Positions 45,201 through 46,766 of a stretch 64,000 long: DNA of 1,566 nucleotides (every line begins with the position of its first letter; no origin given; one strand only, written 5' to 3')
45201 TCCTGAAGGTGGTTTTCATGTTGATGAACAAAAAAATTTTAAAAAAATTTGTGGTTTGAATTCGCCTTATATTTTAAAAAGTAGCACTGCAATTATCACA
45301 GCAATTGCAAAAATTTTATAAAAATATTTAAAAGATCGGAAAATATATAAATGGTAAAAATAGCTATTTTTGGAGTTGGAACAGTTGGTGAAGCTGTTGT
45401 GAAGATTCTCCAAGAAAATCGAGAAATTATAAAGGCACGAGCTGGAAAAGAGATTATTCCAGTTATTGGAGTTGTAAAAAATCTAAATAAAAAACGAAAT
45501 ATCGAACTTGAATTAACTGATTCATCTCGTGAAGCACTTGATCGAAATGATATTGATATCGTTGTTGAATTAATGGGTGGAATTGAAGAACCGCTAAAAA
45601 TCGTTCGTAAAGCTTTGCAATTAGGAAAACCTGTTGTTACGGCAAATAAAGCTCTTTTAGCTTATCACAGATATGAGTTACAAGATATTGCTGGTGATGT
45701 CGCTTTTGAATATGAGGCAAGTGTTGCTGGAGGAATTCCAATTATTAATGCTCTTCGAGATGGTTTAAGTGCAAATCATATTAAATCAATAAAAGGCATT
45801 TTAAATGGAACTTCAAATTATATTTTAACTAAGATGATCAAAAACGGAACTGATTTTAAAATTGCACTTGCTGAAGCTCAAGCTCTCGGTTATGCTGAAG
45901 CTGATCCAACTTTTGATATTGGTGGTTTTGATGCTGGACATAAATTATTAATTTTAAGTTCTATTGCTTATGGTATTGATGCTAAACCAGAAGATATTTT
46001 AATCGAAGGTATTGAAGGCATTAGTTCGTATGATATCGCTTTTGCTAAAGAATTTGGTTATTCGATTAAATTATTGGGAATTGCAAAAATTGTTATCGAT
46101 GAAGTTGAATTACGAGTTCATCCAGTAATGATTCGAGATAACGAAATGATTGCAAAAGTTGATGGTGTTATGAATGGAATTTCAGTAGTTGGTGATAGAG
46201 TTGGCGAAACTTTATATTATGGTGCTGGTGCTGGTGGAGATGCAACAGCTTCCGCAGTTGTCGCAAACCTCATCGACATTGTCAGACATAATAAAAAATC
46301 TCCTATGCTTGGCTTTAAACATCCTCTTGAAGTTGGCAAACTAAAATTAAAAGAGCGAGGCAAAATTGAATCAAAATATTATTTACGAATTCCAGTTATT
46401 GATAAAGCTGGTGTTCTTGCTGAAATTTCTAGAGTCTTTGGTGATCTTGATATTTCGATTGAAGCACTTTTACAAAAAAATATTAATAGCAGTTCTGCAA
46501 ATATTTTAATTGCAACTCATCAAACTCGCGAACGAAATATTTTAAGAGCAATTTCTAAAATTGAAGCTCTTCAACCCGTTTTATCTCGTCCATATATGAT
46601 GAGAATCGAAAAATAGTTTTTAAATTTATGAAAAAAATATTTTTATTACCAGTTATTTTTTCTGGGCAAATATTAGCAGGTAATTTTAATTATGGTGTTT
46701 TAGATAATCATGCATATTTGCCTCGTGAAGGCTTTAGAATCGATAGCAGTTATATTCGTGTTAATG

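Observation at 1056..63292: Octamer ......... is tens-fold over-represented on both strands: candidate DNA-uptake-type genomic word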

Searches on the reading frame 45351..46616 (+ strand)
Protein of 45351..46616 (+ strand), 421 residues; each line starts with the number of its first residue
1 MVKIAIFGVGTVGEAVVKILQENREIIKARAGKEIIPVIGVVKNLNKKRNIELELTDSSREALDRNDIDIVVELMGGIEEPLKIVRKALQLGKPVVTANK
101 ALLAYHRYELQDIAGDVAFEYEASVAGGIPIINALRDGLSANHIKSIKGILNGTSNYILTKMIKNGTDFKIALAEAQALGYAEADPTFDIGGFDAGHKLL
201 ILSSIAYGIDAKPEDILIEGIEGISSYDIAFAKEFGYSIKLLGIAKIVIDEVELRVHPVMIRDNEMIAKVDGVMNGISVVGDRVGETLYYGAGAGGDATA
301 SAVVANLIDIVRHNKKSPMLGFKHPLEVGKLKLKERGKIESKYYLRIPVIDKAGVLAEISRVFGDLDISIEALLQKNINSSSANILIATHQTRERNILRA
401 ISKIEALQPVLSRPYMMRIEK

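Call 22: search_protein_families(library=pfam, proteins=[window:45351-46616:+], max_evalue=0.0001)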
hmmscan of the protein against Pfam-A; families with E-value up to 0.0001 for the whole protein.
window:45351-46616:+ (421 aa): 3 families
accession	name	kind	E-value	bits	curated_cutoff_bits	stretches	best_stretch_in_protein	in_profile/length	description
PF00742.24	Homoserine_dh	-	3e-62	209.9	22.9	1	130-308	1-173/173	Homoserine dehydrogenase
PF03447.22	NAD_binding_3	-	5.9e-11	43.5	24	1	8-112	1-104/116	Homoserine dehydrogenase, NAD binding domain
PF01842.31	ACT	-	2.9e-07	30.6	27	1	344-407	2-64/66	ACT domain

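Call 31: find_homologous_proteins(query=window:45351-46616:+, max_evalue=1e-60)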
Query window:45351-46616:+ (421 aa): 7999 proteins with E <= 1e-60 among 8000 candidates; the best 120 are listed.
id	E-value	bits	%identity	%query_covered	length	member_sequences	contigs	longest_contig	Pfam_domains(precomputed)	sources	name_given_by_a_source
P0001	3.9e-262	887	100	100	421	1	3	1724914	PF01842.32,PF00742.25,PF03447.23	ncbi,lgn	-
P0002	3.3e-258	874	98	100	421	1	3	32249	PF01842.32,PF00742.25,PF03447.23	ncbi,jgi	jgi:homoserine dehydrogenase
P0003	2.9e-233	792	88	100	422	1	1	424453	PF01842.32,PF00742.25,PF03447.23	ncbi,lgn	-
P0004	2.5e-199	680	76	100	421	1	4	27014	PF01842.32,PF00742.25,PF03447.23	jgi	jgi:homoserine dehydrogenase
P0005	7.6e-199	679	75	100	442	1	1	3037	PF01842.32,PF00742.25,PF03447.23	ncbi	-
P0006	1.5e-196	671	75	100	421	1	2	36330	PF01842.32,PF00742.25,PF03435.25,PF03447.23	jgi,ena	-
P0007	1.0e-195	668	75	100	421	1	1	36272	PF01842.32,PF00742.25,PF03435.25,PF03447.23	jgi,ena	-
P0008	1.0e-192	659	73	100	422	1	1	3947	PF01842.32,PF00742.25,PF03447.23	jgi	jgi:homoserine dehydrogenase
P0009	4.4e-191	653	73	100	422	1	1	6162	PF01842.32,PF00742.25,PF03447.23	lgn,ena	-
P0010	1.1e-190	652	73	100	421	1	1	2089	PF01842.32,PF00742.25,PF03447.23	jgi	jgi:homoserine dehydrogenase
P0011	1.3e-190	652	72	100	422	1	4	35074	PF01842.32,PF00742.25,PF03447.23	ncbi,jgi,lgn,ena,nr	ncbi:MAG TPA: homoserine dehydrogenase [Campylobacterales bacterium]|nr:homoserine dehydrogenase [Ca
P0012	2.5e-190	651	72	100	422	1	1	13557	PF01842.32,PF00742.25,PF03447.23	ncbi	-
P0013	2.9e-190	650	73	100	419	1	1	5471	PF01842.32,PF00742.25,PF03447.23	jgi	jgi:homoserine dehydrogenase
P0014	4.1e-190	650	72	100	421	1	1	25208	PF01842.32,PF00742.25,PF03447.23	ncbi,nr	ncbi:homoserine dehydrogenase [Thiovulum sp. ES]|nr:homoserine dehydrogenase [Thiovulum sp. ES]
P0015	1.6e-189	648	72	100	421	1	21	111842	PF01842.32,PF00742.25,PF03447.23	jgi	jgi:homoserine dehydrogenase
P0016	3.1e-189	647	73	100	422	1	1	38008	PF01842.32,PF00742.25,PF03447.23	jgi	jgi:homoserine dehydrogenase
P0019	1.8e-184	631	71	100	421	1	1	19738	PF01842.32,PF00742.25,PF03447.23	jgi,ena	-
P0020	9.2e-183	626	71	100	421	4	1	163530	PF01842.32,PF00742.25,PF03447.23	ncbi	-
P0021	2.2e-176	605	66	100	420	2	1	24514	PF01842.32,PF00742.25,PF03447.23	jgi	-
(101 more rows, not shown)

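Call 32: find_encoding_contigs(protein=P0003, flank=10000, max_places=3)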
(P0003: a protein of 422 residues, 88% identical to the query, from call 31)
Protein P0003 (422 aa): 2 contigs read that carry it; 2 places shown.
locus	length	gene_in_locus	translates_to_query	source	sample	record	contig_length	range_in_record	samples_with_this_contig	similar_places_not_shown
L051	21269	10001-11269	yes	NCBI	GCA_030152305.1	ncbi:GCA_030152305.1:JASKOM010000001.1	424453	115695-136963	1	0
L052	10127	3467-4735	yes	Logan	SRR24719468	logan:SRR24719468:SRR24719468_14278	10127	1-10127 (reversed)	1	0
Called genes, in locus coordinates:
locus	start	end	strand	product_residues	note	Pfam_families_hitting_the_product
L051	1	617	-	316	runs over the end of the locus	PF05992:SbmA_BacA, PF06472:ABC_membrane_2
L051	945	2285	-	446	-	PF04055:Radical_SAM, PF13353:Fer4_12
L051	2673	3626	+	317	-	PF08346:AntA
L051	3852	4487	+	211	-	PF04383:KilA-N, PF10544:T5orf172, PF13455:MUG113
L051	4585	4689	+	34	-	-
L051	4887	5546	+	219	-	PF04383:KilA-N (weak)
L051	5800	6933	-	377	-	PF07603:Lcl_C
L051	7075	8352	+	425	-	PF00275:EPSP_synthase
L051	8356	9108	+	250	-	PF13344:Hydrolase_6, PF13242:Hydrolase_like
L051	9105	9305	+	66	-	PF02597:ThiS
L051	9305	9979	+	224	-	PF04452:Methyltrans_RNA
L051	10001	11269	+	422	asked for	PF03447:NAD_binding_3, PF00742:Homoserine_dh, PF01842:ACT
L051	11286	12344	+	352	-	-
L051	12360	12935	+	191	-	-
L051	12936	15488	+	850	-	PF03710:GlnE (faint), PF08335:GlnD_UR_UTase, PF01966:HD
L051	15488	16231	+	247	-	PF00106:adh_short, PF01370:Epimerase (faint), PF13561:adh_short_C2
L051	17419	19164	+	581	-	-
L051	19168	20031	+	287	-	PF01040:UbiA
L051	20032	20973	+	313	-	PF00056:Ldh_1_N (weak), PF01073:3Beta_HSD, PF01370:Epimerase, PF02719:Polysacc_synt_2 (weak), PF04321:RmlD_sub_bind (weak), PF07993:NAD_binding_4 (faint), PF16363:GDP_Man_Dehyd (weak), PF13460:NAD_binding_10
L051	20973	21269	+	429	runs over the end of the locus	PF01266:DAO (weak), PF13450:NAD_binding_8, PF01593:Amino_oxidase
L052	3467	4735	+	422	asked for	PF03447:NAD_binding_3, PF00742:Homoserine_dh, PF01842:ACT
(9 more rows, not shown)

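Call 33: find_encoding_contigs(protein=P0014, flank=10000, max_places=3)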
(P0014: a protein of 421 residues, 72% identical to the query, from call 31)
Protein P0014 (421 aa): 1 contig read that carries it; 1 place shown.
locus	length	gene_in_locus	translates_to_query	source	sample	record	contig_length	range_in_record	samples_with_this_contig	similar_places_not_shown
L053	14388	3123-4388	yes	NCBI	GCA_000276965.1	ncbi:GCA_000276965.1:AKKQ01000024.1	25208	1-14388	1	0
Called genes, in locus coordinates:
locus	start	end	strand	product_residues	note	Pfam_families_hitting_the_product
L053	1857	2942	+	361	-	PF01145:Band_7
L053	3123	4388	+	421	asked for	PF03447:NAD_binding_3, PF00742:Homoserine_dh, PF01842:ACT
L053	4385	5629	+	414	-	PF02403:Seryl_tRNA_N, PF00587:tRNA-synt_2b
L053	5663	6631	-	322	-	PF02636:Methyltransf_28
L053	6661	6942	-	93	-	-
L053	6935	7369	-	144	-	PF02629:CoA_binding (weak), PF13380:CoA_binding_2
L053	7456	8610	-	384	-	PF00438:S-AdoMet_synt_N, PF02772:S-AdoMet_synt_M, PF02773:S-AdoMet_synt_C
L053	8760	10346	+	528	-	PF14849:YidC_periplas (weak), PF02096:60KD_IMP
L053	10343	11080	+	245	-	PF14804:Jag_N, PF18472:HP1451_C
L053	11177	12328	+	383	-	PF01551:Peptidase_M23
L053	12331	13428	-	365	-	PF08245:Mur_ligase_M (weak)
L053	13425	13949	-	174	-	-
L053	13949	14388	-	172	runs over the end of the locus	-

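Call 34: find_encoding_contigs(protein=P0015, flank=10000, max_places=3)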
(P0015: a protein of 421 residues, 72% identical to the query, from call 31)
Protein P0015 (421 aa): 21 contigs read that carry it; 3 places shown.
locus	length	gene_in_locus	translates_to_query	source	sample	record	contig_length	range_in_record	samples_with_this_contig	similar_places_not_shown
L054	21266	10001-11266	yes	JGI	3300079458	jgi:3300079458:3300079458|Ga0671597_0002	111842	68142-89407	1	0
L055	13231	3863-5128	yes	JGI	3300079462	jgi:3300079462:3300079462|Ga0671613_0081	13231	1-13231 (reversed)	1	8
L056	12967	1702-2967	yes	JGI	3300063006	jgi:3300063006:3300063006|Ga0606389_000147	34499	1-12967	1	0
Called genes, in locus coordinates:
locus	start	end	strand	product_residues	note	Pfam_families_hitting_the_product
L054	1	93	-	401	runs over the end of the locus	PF00291:PALP, PF13291:ACT_4 (weak)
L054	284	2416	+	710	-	PF01138:RNase_PH, PF03725:RNase_PH_C, PF03726:PNPase, PF01138:RNase_PH, PF00013:KH_1, PF00575:S1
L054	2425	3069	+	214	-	PF26303:UPF0323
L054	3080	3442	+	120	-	-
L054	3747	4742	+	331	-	-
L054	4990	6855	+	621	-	PF03190:Thioredox_DsbH, PF13899:Thioredoxin_7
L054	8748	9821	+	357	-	PF01145:Band_7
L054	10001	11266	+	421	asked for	PF03447:NAD_binding_3, PF00742:Homoserine_dh, PF01842:ACT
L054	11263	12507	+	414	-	PF02403:Seryl_tRNA_N, PF00587:tRNA-synt_2b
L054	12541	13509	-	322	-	PF02636:Methyltransf_28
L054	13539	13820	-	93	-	-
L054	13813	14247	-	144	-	PF02629:CoA_binding (weak), PF13380:CoA_binding_2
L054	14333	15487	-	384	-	PF00438:S-AdoMet_synt_N, PF02772:S-AdoMet_synt_M, PF02773:S-AdoMet_synt_C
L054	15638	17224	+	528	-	PF14849:YidC_periplas (weak), PF02096:60KD_IMP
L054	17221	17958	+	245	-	PF14804:Jag_N, PF18472:HP1451_C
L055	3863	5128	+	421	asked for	PF03447:NAD_binding_3, PF00742:Homoserine_dh, PF01842:ACT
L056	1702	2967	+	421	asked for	PF03447:NAD_binding_3, PF00742:Homoserine_dh, PF01842:ACT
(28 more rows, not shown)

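Call 35: find_encoding_contigs(protein=P0020, flank=10000, max_places=3)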
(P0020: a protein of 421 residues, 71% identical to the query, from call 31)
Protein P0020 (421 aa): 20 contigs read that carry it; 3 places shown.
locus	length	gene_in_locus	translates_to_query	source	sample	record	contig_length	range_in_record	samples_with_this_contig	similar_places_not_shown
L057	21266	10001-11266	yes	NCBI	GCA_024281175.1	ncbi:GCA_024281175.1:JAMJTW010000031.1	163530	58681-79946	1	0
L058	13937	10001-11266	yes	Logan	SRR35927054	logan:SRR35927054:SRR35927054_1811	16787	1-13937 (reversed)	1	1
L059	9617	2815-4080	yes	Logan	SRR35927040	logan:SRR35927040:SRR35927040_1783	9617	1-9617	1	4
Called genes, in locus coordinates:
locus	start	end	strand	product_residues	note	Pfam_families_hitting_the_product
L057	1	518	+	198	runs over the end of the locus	PF00753:Lactamase_B, PF12706:Lactamase_B_2 (weak)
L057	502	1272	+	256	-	PF23023:Anti-Pycsar_Apyc1, PF02112:PDEase_II, PF12706:Lactamase_B_2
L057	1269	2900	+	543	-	PF00496:SBP_bac_5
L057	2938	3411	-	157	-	PF01842:ACT (weak), PF22629:ACT_AHAS_ss, PF13710:ACT_5, PF10369:ALS_ss_C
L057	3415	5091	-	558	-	PF01855:POR_N (faint), PF02776:TPP_enzyme_N, PF00205:TPP_enzyme_M, PF02775:TPP_enzyme_C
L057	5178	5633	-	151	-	-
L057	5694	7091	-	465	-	PF03853:YjeF_N, PF01256:Carb_kinase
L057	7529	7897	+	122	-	PF00072:Response_reg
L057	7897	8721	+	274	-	PF06325:PrmA, PF05175:MTS, PF13847:Methyltransf_31 (weak), PF13649:Methyltransf_25 (weak)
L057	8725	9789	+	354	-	PF18152:DAHP_snth_FXD, PF00793:DAHP_synth_1, PF03102:NeuB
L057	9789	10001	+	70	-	PF02416:TatA_B_E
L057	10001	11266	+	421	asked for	PF03447:NAD_binding_3, PF00742:Homoserine_dh, PF01842:ACT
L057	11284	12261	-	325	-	PF13469:Sulfotransfer_3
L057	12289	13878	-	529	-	PF00005:ABC_tran, PF02463:SMC_N (faint), PF03193:RsgA_GTPase (faint), PF13555:AAA_29 (faint), PF01926:MMR_HSR1 (faint), PF13304:AAA_21 (faint), PF12848:ABC_tran_Xtn, PF00005:ABC_tran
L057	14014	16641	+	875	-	PF21623:HK_sensor_dom_bact, PF00989:PAS, PF08447:PAS_3, PF08448:PAS_4 (weak), PF13426:PAS_9, PF00990:GGDEF, PF00563:EAL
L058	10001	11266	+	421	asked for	PF03447:NAD_binding_3, PF00742:Homoserine_dh, PF01842:ACT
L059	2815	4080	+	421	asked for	PF03447:NAD_binding_3, PF00742:Homoserine_dh, PF01842:ACT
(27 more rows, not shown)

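Call 39: find_encoding_contigs(protein=P0004, flank=10000, max_places=1)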
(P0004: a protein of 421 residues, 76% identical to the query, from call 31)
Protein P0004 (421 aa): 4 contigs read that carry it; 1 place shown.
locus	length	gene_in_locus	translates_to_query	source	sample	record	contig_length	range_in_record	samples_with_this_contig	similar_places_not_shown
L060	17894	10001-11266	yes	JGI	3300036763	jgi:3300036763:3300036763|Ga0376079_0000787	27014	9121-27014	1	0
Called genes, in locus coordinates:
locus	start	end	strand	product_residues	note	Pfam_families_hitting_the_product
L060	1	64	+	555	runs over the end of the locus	PF00924:MS_channel_2nd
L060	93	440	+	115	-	PF09912:DUF2141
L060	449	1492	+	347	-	PF12797:Fer4_2 (faint), PF13237:Fer4_10 (weak), PF12838:Fer4_7, PF13187:Fer4_9, PF25160:LdpA_Fe-S-bd (weak), PF00037:Fer4 (weak), PF13237:Fer4_10 (weak), PF13187:Fer4_9 (weak), +4 more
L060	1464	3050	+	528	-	PF01590:GAF, PF01966:HD, PF13487:HD_5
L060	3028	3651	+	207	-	PF13177:DNA_pol3_delta2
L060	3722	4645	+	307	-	PF04371:PAD_porph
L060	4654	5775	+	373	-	PF02875:Mur_ligase_C (faint), PF08245:Mur_ligase_M (faint)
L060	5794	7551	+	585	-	PF00656:Peptidase_C14, PF07603:Lcl_C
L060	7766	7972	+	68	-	PF01381:HTH_3 (weak), PF13443:HTH_26 (weak)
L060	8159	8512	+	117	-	PF02498:Bro-N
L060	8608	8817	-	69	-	-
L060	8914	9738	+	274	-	PF02498:Bro-N, PF21476:PF0610-like_N (faint), PF18741:MTES_1575 (weak), PF08220:HTH_DeoR (weak), PF08279:HTH_11 (weak)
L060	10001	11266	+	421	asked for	PF03447:NAD_binding_3, PF00742:Homoserine_dh, PF01842:ACT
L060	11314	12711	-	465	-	PF13522:GATase_6, PF13537:GATase_7, PF00156:Pribosyltran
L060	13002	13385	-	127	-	-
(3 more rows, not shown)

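Call 40: find_encoding_contigs(protein=P0006, flank=10000, max_places=1)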
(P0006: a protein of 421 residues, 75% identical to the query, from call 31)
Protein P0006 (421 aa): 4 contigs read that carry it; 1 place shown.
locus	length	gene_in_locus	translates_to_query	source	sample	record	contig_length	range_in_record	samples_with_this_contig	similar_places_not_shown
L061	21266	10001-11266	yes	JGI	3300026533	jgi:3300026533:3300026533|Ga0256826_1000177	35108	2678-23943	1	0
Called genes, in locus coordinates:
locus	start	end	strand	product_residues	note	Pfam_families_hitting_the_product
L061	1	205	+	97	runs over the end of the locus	PF10135:Rod-binding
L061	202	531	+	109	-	PF02152:FolB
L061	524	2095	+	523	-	-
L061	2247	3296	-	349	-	PF01312:Bac_export_2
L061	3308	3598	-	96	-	-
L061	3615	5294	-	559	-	PF00072:Response_reg, PF07228:SpoIIE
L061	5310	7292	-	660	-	PF08376:NIT, PF00672:HAMP (faint), PF00015:MCPsignal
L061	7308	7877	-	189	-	PF02581:TMP-TENI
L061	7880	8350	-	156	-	PF06271:RDD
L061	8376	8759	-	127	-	PF21651:DUF6858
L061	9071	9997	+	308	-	-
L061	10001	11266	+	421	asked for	PF03435:Sacchrp_dh_NADP (faint), PF03447:NAD_binding_3, PF00742:Homoserine_dh, PF01842:ACT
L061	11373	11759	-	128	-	PF01029:NusB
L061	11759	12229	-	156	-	PF00885:DMRL_synthase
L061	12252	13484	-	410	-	-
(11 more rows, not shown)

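Call 41: find_encoding_contigs(protein=P0011, flank=10000, max_places=1)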
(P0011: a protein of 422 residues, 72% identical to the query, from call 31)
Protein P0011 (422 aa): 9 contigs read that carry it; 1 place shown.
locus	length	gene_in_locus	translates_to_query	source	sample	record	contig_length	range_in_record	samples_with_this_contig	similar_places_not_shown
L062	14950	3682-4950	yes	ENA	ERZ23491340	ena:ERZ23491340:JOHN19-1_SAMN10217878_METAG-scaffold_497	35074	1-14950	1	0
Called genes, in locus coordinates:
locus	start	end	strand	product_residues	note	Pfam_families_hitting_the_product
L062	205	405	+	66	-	PF01197:Ribosomal_L31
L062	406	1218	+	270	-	PF00590:TP_methylase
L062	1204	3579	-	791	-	PF02190:LON_substr_bdg, PF05496:RuvB_N (faint), PF00004:AAA, PF07728:AAA_5 (weak), PF22667:Lon_lid, PF05362:Lon_C, PF13541:ChlI (weak)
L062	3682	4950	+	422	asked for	PF03447:NAD_binding_3, PF00742:Homoserine_dh, PF01842:ACT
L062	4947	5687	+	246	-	PF00849:PseudoU_synth_2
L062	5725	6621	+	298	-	PF03976:PPK2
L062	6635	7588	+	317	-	-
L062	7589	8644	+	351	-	PF00437:T2SSE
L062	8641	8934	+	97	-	PF01253:SUI1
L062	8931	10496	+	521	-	PF01368:DHH, PF02272:DHHA1, PF17768:RecJ_OB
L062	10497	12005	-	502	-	PF13541:ChlI, PF01078:Mg_chelatase, PF07728:AAA_5 (faint), PF13335:Mg_chelatase_C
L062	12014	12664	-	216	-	PF01311:Bac_export_1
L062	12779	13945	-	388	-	PF01098:FTSW_RODA_SPOVE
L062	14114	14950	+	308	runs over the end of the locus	-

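Call 42: find_encoding_contigs(protein=P0016, flank=10000, max_places=1)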
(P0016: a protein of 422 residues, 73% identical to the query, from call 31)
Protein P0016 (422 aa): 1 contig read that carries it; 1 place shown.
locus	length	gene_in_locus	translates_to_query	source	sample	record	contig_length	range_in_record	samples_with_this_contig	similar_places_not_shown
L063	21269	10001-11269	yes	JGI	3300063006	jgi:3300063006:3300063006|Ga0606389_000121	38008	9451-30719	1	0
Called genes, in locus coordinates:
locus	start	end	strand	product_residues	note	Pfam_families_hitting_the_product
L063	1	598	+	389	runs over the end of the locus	PF00990:GGDEF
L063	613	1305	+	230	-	PF22935:RM44_endonuclase (weak), PF14622:Ribonucleas_3_3, PF00636:Ribonuclease_3, PF00035:dsrm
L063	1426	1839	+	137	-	PF00216:Bac_DNA_binding, PF18291:HU-HIG (weak)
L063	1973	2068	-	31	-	-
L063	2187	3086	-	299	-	PF02606:LpxK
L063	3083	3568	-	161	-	-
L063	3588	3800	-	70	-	-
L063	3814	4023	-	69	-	PF06005:ZapB (weak)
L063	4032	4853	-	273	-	PF18985:DUF5718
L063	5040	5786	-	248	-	PF14804:Jag_N, PF18472:HP1451_C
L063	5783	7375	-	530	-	PF14849:YidC_periplas, PF02096:60KD_IMP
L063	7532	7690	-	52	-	-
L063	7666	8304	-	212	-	PF09669:Phage_pRha (weak), PF10544:T5orf172, PF13455:MUG113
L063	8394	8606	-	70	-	PF01381:HTH_3 (weak), PF12844:HTH_19 (faint)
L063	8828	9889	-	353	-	PF07603:Lcl_C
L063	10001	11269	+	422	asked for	PF03447:NAD_binding_3, PF00742:Homoserine_dh, PF01842:ACT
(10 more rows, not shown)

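Call 44: find_encoding_contigs(protein=P0019, flank=10000, max_places=1)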
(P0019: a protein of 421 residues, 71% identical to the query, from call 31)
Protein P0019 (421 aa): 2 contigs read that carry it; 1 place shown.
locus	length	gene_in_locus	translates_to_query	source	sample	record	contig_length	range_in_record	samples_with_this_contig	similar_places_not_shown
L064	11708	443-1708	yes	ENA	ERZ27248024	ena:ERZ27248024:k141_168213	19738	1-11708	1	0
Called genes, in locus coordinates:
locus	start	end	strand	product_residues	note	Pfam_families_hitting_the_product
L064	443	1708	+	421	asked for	PF03447:NAD_binding_3, PF00742:Homoserine_dh, PF01842:ACT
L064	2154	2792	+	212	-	PF12797:Fer4_2 (faint), PF13247:Fer4_11, PF13187:Fer4_9 (weak), PF25160:LdpA_Fe-S-bd (weak), PF00037:Fer4, PF12837:Fer4_6, PF13237:Fer4_10 (weak), PF12838:Fer4_7 (weak), +2 more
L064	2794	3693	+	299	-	PF03916:NrfD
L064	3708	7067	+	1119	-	PF04879:Molybdop_Fe4S4, PF00384:Molybdopterin, PF01568:Molydop_binding (faint)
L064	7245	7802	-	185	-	-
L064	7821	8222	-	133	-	-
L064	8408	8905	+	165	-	PF00160:Pro_isomerase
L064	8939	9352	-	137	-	-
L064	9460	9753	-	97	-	-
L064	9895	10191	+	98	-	PF03840:SecG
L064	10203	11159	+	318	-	PF01522:Polysacc_deac_1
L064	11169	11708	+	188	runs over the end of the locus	PF01765:RRF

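Call 45: find_encoding_contigs(protein=P0021, flank=10000, max_places=1)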
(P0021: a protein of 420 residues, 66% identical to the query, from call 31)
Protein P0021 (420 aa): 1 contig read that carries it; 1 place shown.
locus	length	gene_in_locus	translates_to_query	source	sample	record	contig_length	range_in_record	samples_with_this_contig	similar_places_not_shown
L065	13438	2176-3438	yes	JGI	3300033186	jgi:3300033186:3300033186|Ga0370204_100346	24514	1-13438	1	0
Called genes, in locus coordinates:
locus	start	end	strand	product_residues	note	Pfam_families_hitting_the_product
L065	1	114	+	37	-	?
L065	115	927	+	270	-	-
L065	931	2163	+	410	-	PF00155:Aminotran_1_2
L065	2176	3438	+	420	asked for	PF03447:NAD_binding_3, PF00742:Homoserine_dh, PF01842:ACT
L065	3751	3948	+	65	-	-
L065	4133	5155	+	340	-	PF00669:Flagellin_N, PF00700:Flagellin_C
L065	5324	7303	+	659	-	PF20157:Maf_flag10_N, PF01973:MptE-like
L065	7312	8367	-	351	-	PF04007:DUF354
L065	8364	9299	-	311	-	PF01073:3Beta_HSD, PF01370:Epimerase, PF02719:Polysacc_synt_2 (faint), PF04321:RmlD_sub_bind, PF07993:NAD_binding_4 (faint), PF16363:GDP_Man_Dehyd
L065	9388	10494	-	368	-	PF13489:Methyltransf_23, PF08242:Methyltransf_12 (weak), PF13847:Methyltransf_31 (faint)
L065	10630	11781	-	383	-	-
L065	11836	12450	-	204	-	PF05050:Methyltransf_21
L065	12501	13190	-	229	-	PF02348:CTP_transf_3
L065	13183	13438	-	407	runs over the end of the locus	-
